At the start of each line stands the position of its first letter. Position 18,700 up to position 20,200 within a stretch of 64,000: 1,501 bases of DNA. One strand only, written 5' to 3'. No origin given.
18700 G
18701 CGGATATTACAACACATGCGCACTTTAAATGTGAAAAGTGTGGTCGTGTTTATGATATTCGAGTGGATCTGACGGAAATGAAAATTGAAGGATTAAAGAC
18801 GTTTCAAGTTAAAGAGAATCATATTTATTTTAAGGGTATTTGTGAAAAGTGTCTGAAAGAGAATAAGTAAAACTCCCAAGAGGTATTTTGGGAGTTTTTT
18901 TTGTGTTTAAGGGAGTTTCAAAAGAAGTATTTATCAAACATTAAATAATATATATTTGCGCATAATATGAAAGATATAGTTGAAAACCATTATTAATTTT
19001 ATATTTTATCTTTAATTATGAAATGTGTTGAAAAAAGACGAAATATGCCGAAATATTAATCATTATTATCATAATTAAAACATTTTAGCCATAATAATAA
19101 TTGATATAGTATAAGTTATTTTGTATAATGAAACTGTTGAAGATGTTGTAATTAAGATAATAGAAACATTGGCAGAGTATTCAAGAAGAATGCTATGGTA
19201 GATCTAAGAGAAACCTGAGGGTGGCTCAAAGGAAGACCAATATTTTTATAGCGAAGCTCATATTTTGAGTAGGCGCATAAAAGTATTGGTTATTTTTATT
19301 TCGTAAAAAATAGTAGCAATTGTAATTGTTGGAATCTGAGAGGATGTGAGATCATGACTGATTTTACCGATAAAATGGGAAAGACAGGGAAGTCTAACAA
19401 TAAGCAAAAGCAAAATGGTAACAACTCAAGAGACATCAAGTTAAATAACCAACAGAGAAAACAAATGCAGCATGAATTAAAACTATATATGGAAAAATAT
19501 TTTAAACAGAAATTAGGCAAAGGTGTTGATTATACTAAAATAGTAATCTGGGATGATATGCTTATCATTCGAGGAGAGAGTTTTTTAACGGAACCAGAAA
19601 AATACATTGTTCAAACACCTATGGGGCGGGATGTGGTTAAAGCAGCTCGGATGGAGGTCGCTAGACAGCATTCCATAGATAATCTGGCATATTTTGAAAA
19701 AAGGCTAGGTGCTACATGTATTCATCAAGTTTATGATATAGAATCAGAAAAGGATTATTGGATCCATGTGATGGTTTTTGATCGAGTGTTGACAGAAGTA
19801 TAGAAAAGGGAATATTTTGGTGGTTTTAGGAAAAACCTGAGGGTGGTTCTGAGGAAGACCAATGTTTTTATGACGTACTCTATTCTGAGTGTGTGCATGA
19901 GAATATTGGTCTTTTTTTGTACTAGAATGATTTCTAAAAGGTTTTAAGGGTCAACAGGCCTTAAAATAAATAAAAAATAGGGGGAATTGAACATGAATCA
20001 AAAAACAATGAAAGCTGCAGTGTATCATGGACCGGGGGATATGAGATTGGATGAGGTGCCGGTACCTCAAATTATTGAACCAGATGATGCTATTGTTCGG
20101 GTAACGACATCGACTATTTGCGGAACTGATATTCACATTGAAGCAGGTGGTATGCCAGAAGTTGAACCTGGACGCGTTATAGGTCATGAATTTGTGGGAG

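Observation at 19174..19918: Pair of conserved ~110-nt leader elements upstream of two consecutive genes (hypothetical protein and Zn-ADH)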

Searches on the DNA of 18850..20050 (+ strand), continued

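Call 86: search_with_rna_model(model_id=R1, sources=[L168, L169, L170], max_evalue=10, filters=off, show_alignments=4)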
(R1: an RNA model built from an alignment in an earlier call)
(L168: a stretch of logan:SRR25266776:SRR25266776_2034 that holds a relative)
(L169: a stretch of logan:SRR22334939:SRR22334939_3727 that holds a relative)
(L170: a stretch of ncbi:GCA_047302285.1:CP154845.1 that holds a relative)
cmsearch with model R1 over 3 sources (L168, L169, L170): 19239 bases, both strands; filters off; matches with E-value up to 10: 16.
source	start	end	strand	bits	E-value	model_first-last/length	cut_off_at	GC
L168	3411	3467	+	26.4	0.00017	1-53/53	no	0.32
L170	3496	3553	+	14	0.2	1-53/53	no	0.33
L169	2540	2588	-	13.5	0.26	1-53/53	no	0.31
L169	4844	4874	-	9.8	2.1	1-53/53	no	0.39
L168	5300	5341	+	9.7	2.3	1-53/53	no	0.29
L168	2603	2637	-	9.5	2.6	1-53/53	no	0.31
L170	4437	4451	+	9.1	3.2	20-33/53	no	0.47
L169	390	447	-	8.9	3.6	1-53/53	no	0.47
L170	272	299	+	8.8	3.8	1-53/53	no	0.36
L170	4676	4724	+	8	5.9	1-53/53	no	0.43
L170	2794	2846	+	8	6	1-53/53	no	0.28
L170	3738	3784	-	8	6.1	1-53/53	no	0.28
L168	5548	5568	-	7.9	6.3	1-53/53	no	0.43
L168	2448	2463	+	7.5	7.9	1-53/53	no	0.38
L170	5989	6016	-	7.4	8.4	1-53/53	no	0.32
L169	3386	3398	-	7.3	8.8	1-53/53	no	0.23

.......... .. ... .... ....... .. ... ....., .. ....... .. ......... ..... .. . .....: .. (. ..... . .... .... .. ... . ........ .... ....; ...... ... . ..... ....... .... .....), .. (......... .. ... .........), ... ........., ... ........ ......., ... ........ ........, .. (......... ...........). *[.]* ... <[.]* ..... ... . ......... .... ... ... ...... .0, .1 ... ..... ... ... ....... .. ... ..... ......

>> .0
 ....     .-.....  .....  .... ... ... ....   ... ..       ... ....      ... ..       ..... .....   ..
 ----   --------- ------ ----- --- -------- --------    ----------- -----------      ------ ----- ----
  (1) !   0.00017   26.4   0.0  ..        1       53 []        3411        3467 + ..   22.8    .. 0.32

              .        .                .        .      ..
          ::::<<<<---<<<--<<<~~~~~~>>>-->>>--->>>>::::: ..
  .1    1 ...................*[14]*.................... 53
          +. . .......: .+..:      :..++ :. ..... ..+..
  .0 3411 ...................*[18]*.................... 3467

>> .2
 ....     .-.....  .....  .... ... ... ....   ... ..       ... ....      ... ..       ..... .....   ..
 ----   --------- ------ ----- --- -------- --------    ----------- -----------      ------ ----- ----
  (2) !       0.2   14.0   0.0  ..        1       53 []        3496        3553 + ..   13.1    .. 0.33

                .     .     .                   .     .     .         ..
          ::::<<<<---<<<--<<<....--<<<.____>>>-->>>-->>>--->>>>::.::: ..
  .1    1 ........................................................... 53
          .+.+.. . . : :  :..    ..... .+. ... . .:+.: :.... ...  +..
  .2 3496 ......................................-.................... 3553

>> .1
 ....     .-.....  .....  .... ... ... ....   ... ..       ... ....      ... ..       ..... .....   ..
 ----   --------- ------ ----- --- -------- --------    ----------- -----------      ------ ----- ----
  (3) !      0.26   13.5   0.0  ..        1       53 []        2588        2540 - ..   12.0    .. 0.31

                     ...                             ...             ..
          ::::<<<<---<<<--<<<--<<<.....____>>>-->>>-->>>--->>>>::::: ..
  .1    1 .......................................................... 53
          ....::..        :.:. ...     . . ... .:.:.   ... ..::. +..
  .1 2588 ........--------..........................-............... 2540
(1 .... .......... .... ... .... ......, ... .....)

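Call 98: search_with_rna_model(model_id=R1, source=window, filters=off, max_evalue=5)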
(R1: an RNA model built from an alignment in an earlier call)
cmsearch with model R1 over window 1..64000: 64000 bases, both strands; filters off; matches with E-value up to 5: 11.
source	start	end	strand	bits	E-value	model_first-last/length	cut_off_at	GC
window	19192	19244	+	74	1e-15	1-53/53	no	0.43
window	19814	19866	+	71.8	3.4e-15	1-53/53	no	0.42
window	7372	7420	+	14.7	0.43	1-53/53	no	0.31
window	60593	60640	+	12.9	1.2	1-53/53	no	0.27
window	41204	41229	+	12.5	1.6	1-53/53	no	0.19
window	10770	10791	+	12.4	1.6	1-53/53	no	0.32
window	40721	40793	-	11.7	2.4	1-53/53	no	0.4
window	51386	51418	+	11.7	2.4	1-53/53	no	0.33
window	28402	28447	-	11.6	2.6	1-53/53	no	0.33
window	62112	62163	+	10.8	4.1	1-53/53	no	0.35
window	62885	62910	-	10.4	5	1-53/53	no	0.19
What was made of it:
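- Checked: Only two copies in the window: a covariance model run over the whole window with filters off gives 74.0 and 71.8 bits for these two sites; the next hit scores 14.7 bits at E=0.43 (call 98).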
